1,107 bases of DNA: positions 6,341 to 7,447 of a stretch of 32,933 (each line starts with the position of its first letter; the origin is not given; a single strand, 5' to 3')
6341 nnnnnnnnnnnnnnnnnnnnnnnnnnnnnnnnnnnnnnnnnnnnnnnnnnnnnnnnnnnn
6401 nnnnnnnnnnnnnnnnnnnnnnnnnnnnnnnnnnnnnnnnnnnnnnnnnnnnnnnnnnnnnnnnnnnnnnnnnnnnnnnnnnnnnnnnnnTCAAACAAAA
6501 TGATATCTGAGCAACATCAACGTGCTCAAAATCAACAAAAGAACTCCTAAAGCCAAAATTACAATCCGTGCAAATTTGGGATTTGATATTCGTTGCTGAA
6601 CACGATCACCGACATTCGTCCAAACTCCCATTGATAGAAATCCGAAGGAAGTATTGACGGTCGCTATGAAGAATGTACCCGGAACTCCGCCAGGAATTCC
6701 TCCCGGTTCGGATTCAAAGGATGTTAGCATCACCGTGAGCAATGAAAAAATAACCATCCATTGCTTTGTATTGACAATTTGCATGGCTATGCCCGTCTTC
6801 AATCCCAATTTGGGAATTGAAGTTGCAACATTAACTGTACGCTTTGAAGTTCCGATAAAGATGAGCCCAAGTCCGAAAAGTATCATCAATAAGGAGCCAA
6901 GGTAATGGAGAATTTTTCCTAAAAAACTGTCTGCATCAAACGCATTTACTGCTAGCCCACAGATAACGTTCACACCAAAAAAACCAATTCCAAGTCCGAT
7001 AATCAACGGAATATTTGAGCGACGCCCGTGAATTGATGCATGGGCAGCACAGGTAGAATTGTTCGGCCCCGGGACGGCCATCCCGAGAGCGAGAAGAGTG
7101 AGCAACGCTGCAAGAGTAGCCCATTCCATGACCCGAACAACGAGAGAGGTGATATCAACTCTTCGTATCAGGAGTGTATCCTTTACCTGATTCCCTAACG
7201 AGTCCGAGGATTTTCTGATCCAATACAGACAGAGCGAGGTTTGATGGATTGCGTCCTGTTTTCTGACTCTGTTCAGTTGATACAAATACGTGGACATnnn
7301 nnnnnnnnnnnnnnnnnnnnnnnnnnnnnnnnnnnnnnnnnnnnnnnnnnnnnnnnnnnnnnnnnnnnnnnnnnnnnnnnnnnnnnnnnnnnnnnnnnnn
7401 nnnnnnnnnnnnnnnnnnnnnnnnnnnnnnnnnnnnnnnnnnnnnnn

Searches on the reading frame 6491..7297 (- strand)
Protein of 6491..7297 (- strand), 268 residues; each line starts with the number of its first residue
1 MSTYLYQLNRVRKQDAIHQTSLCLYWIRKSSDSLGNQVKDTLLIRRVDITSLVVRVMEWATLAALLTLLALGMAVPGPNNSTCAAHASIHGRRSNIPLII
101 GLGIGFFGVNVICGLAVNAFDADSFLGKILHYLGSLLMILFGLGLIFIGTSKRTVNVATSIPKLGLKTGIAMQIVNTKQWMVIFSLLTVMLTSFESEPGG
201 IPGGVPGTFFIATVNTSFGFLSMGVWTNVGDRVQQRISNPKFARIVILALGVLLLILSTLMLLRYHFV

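Call 7: search_protein_families(library=pfam, proteins=[window:6491-7297:-], max_evalue=0.001)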
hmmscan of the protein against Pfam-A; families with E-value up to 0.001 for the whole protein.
window:6491-7297:- (268 aa): 0 families

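Call 10: search_protein_families(library=ncbifam, proteins=[window:6491-7297:-], max_evalue=0.1)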
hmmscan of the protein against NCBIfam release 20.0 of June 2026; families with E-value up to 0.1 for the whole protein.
window:6491-7297:- (268 aa): 1 family
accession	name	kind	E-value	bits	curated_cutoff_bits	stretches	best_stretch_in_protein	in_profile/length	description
NF007653.0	PRK10323.1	equivalog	5.8e-06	26.1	193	1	61-186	5-128/195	cysteine/O-acetylserine transporter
